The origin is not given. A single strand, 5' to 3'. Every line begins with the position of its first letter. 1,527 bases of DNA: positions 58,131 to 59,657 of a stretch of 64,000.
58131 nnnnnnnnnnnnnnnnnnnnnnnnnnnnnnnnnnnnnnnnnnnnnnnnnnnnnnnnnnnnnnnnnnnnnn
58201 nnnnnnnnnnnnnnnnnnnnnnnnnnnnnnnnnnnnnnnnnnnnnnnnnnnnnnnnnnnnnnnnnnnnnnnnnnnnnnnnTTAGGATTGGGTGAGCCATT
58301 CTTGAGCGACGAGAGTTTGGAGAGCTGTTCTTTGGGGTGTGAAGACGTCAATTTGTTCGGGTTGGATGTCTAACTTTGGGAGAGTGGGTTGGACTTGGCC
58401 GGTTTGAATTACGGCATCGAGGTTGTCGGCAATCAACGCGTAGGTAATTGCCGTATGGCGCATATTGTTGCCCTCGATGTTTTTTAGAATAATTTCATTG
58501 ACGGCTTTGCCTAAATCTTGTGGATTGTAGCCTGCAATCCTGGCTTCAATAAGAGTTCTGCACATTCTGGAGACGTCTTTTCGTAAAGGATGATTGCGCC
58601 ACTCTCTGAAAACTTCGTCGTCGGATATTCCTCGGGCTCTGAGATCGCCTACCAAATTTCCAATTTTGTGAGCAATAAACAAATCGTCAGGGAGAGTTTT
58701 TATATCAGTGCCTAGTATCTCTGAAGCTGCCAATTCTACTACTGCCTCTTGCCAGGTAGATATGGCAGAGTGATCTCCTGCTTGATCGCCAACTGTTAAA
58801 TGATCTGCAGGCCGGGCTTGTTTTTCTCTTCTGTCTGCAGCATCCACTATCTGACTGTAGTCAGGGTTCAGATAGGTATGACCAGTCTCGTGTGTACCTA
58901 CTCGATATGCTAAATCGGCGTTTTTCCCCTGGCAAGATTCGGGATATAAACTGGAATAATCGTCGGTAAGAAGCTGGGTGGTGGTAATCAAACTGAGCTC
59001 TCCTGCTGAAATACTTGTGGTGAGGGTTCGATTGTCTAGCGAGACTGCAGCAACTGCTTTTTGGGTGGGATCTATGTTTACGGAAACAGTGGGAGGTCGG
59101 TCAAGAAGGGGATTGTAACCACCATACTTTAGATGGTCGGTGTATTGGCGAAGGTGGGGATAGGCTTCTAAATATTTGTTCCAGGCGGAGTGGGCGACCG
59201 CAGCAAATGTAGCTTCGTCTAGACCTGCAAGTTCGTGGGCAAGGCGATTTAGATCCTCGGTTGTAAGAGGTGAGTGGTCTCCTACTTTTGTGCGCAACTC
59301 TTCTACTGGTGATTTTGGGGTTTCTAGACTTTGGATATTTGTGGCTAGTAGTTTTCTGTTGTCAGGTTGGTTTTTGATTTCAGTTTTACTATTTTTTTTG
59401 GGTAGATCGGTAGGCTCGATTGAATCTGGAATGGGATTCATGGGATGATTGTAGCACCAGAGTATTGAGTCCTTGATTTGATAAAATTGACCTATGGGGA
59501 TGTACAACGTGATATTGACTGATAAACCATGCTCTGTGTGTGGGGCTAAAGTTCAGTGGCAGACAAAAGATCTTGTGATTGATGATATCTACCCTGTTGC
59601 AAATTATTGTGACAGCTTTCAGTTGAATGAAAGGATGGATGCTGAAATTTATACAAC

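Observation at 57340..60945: Cluster of unknowns: HExxH protein opposite a zinc-ribbon plus HEPN-like (R-x4-H) gene pair and a DUF5667-like protein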

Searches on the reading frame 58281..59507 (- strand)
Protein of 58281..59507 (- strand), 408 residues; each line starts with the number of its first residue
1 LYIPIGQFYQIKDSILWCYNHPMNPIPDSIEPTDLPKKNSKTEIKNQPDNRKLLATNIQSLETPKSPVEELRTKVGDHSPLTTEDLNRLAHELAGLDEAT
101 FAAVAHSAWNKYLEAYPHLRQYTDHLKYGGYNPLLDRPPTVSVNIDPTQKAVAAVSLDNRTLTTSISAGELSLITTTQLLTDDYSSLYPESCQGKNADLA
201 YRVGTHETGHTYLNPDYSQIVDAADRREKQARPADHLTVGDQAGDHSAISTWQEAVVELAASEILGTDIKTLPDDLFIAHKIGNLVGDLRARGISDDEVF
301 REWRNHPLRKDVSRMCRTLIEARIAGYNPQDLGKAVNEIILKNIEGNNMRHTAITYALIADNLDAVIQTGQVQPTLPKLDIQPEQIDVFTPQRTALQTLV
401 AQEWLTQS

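Call 3: search_protein_families(library=pfam, proteins=[window:58281-59507:-], max_evalue=1)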
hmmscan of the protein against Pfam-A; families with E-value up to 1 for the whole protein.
window:58281-59507:- (408 aa): 0 families

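Call 4: search_protein_families(library=padloc, proteins=[window:58281-59507:-], max_evalue=1)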
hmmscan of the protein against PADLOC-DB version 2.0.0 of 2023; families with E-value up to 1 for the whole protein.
window:58281-59507:- (408 aa): 0 families

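Call 5: search_protein_families(library=ncbifam, proteins=[window:58281-59507:-], max_evalue=1)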
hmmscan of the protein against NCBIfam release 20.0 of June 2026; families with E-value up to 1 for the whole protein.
window:58281-59507:- (408 aa): 0 families

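Call 6: search_protein_families(library=phrogs, proteins=[window:58281-59507:-], max_evalue=1)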
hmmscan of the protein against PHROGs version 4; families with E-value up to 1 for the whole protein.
window:58281-59507:- (408 aa): 0 families

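Call 17: find_homologous_proteins(query=window:58281-59507:-, max_evalue=0.001)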
Query window:58281-59507:- (408 aa): 1 proteins with E <= 0.001 among 8000 candidates.
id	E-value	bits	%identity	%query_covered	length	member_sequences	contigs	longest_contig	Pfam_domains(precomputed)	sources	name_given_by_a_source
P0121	1.8e-255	865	100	95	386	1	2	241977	-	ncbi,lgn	-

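Call 18: search_solved_structures(query=window:58281-59507:-, max_evalue=10, show_alignments=2)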
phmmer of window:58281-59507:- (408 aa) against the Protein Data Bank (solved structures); distinct sequences matched with E-value up to 10: 1.
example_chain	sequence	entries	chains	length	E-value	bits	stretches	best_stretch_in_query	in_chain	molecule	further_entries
3ksk_A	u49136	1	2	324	0.26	13.7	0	105-133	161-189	Type-2 restriction enzyme PvuII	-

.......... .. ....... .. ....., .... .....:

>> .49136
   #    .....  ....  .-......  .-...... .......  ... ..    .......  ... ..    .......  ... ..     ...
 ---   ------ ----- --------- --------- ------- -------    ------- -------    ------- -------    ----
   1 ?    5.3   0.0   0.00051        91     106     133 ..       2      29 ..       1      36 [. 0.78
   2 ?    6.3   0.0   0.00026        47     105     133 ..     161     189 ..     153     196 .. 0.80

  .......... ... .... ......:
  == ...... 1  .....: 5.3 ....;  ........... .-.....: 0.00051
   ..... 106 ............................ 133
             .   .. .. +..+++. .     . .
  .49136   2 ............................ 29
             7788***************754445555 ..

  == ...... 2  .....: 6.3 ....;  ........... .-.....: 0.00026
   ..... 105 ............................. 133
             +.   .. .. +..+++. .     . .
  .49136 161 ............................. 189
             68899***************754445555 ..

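Call 21: find_encoding_contigs(protein=P0121, flank=5000, max_places=3)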
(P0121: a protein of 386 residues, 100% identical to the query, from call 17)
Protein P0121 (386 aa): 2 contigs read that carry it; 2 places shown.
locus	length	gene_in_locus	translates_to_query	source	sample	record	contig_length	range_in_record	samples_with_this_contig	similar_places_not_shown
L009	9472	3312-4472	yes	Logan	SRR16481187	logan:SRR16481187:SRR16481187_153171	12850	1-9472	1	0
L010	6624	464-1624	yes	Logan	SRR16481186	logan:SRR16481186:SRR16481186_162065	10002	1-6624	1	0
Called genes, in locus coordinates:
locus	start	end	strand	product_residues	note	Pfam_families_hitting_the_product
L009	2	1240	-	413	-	?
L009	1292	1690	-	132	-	PF22811:Zn_ribbon_NrdR, PF03477:ATP-cone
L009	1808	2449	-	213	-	PF18915:DUF5667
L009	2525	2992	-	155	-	-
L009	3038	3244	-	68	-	-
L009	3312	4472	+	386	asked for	-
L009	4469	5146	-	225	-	-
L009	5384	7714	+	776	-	PF00912:Transgly, PF00905:Transpeptidase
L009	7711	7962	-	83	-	-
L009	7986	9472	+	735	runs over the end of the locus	PF00912:Transgly, PF00905:Transpeptidase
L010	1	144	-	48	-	?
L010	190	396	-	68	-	-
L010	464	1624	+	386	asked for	-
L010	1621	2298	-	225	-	-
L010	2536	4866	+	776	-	PF00912:Transgly, PF00905:Transpeptidase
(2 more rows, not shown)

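Call 34: search_protein_representatives(protein=window:58281-59441:-)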
Query: 386 residues. Proteins with E-value up to 0.001 (for the whole library): 5; up to 1e-10: 5; up to 1e-30: 5. The best 5 are listed.
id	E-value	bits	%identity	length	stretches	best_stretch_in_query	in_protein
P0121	3.7e-256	865.5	100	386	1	1-386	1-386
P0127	6.0e-81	289.0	43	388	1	31-383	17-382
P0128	2.0e-80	287.3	44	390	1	24-384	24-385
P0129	4.2e-51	190.8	39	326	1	52-357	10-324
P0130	5.3e-49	183.9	37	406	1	30-384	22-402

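Call 38: find_encoding_contigs(protein=P0127, flank=6000, max_places=2)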
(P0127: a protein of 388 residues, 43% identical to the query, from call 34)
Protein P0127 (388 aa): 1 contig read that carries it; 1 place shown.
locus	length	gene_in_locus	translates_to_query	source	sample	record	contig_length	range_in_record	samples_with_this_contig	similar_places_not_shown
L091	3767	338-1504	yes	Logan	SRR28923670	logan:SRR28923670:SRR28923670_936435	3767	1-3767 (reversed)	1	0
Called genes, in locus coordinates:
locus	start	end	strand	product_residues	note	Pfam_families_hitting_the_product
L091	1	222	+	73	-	?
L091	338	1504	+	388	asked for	-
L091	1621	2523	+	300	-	-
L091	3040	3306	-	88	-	-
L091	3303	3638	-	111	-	-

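Call 39: find_encoding_contigs(protein=P0128, flank=6000, max_places=2)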
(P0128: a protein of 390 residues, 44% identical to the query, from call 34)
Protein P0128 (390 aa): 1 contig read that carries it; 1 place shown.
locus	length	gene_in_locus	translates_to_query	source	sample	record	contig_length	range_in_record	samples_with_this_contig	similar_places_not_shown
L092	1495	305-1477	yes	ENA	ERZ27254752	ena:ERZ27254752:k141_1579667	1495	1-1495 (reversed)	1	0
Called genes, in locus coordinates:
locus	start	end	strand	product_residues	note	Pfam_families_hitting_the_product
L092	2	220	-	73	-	?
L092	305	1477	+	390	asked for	-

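Call 48: predict_structure(alignment_id=A2)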
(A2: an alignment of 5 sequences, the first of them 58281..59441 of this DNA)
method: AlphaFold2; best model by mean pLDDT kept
length: 386 residues; sequences in the alignment: 5
mean_pLDDT: 78.9   pTM: 0.80
mean pLDDT of the five models: 78.9, 73.5, 71.3, 69.4, 66.0
residues with pLDDT >= 90: 145; 70-90: 157; 50-70: 36; < 50: 48
segments of 3 or more residues with pLDDT < 50: 1-26, 120-140
pLDDT, mean of each block of 10 residues (from residue 1): 26 24 54 93 97 95 97 94 95 88 75 72 37 38 75 91 83 69 78 82 82 70 78 89 85 82 76 86 89 92 92 94 87 93 94 84 60 94 93
secondary structure, 60 per line:
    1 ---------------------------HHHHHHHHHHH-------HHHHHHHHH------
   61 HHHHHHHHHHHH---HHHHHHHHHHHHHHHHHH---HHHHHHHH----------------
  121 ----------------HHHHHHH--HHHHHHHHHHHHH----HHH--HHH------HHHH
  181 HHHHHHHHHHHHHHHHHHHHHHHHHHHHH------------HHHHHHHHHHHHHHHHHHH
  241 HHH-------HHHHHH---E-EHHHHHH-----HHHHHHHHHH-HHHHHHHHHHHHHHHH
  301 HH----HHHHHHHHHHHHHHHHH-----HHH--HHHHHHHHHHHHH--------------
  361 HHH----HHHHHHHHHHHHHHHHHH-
elements in order: H28-38 H46-54 H61-72 H76-93 H97-104 H137-143 H146-158 H177-209 H222-243 H251-256 H263-268 H274-283 H285-302 H307-323 H334-346 H368-385

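Call 57: search_protein_families(library=pfam, alignment_id=A2, max_evalue=1)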
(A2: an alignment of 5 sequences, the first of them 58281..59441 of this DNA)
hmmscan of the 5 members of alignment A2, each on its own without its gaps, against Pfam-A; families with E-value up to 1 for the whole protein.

A. member 1, window:58281-59441:- (386 aa): 0 families

B. families by the number of members that match (of 5 scanned): 1 family
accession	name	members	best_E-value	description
PF21551.2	CSL4_N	1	0.16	Exosome complex component CSL4, N-terminal domain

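Call 59: search_dna_similar(query=window:58281-59441:-, collection=phages, mode=protein, max_evalue=0.01)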
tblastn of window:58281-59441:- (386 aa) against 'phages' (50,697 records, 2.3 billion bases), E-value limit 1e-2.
No match.

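Call 63: fold_search(model_id=the predicted structure, library=viral)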
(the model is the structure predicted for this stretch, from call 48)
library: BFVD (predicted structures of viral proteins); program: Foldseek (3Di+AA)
matches with E <= 10: 96; with E <= 0.001: 0
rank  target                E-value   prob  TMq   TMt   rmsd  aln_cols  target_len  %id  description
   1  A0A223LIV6            3.1e-01  0.09  0.12  0.13  21.6       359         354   11  Uncharacterized protein [Erwinia phage vB_EamM_Joad]
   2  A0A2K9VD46            5.1e-01  0.03  0.08  0.08  34.5       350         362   11  Tellurite resistance protein [Lactobacillus phage Semele]
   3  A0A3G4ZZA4            5.6e-01  0.06  0.13  0.14  26.4       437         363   10  Uncharacterized protein [Gaeavirus sp.]
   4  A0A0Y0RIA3            1.2e+00  0.05  0.13  0.09  24.7       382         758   11  Tegument protein VP11/12 [Human herpesvirus 2]
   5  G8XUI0                1.2e+00  0.04  0.11  0.10  33.7       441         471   10  Regulatory protein IE1 [Aotine betaherpesvirus 1]
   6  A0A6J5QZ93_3          1.2e+00  0.02  0.10  0.05  30.1       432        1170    9  Uncharacterized protein [uncultured Caudovirales phage]
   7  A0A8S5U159            1.3e+00  0.04  0.13  0.09  19.3       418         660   12  Minor tail protein (Fragment) [Myoviridae sp. ctumZ20]
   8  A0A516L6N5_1          1.3e+00  0.04  0.12  0.08  20.7       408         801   10  (no name in the UniProt tables at hand)
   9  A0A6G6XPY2            1.7e+00  0.02  0.09  0.06  27.1       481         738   11  (no name in the UniProt tables at hand)
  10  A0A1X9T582            2.0e+00  0.08  0.20  0.19  18.4       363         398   10  SAM-like domain protein [Ranid herpesvirus 3]
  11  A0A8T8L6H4            2.0e+00  0.04  0.15  0.11  29.0       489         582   11  (no name in the UniProt tables at hand)
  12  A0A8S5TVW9            2.1e+00  0.04  0.14  0.09  18.4       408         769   10  Minor tail protein [Siphoviridae sp. ctmxA102]
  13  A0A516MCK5            2.1e+00  0.04  0.13  0.07  18.6       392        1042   12  (no name in the UniProt tables at hand)
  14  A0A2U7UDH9            2.2e+00  0.03  0.12  0.14  21.8       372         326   14  Ankyrin repeat domain containing protein [Pandoravirus neocaledonia]
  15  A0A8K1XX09            2.3e+00  0.02  0.11  0.09  25.5       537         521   11  (no name in the UniProt tables at hand)
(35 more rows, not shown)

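Call 64: search_solved_structures(query=A2, max_evalue=10, show_alignments=3)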
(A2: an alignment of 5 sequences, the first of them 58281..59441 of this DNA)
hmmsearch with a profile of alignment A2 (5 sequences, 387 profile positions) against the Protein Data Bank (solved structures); distinct sequences matched with E-value up to 10: 2.
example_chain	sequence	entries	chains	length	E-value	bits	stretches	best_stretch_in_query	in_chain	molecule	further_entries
8ri0_A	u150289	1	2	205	0.32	12.9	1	282-348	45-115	tRNA (guanine-N(1)-)-methyltransferase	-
4mnd_A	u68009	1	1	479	1.1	11.1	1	276-320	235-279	CTP L-myo-inositol-1-phosphate cytidylyltransferase/CDP-L-myo-inositol myo-inositolphospho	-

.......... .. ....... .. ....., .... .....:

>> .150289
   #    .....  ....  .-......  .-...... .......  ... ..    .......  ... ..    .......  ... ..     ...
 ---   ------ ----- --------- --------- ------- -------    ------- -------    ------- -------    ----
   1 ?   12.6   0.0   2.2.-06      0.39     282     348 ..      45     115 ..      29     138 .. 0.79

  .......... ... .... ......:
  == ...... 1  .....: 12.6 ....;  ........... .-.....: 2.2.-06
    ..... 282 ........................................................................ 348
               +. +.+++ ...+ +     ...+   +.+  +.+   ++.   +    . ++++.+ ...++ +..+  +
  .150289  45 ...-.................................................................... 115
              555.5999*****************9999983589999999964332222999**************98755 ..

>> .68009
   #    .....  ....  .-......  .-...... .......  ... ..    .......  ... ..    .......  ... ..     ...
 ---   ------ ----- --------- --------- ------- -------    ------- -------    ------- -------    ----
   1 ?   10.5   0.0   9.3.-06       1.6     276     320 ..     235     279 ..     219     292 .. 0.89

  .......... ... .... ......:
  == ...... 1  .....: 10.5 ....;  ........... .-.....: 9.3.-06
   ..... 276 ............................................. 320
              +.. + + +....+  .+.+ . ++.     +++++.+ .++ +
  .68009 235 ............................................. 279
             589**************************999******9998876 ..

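Call 74: find_related_loci(query=A2, collection=viral_contigs, flank=6000)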
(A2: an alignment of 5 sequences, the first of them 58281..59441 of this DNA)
Query A2 (386 aa) in viral_contigs; peptide patterns used: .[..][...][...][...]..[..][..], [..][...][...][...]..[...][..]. (x = any residue, [..] = any of these).
71 stretches matched a pattern, but none encodes a relative of the query by tblastn (E <= 1e-3).

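Call 76: find_encoding_contigs(protein=P0130, flank=6000, max_places=2)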
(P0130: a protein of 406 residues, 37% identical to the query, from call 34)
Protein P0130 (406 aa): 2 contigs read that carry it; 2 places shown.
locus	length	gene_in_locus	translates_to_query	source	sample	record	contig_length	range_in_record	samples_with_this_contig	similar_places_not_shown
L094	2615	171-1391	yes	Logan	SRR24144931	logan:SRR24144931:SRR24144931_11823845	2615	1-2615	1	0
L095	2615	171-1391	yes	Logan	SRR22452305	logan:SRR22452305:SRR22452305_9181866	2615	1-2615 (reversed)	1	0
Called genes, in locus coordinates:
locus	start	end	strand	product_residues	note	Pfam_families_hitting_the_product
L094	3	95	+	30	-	?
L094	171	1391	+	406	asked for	-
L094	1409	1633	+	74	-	PF18910:DUF5665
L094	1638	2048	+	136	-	PF04677:CwfJ_C_1 (weak), PF11969:DcpS_C, PF01230:HIT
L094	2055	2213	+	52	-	-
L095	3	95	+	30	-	?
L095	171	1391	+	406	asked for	-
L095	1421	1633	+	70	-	PF18910:DUF5665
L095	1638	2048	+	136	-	PF04677:CwfJ_C_1 (weak), PF11969:DcpS_C, PF01230:HIT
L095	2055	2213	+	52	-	-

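Call 77: search_protein_families(library=ncbifam, alignment_id=A2, max_evalue=1)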
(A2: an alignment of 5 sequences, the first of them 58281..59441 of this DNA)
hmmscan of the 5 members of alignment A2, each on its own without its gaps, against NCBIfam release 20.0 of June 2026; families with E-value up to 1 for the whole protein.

A. member 1, window:58281-59441:- (386 aa): 0 families

B. families by the number of members that match (of 5 scanned): 2 families
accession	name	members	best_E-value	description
TIGR03250.1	PhnAcAld_DH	1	0.088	phosphonoacetaldehyde dehydrogenase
NF010942.0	PRK14362.1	1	0.19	Maf-like protein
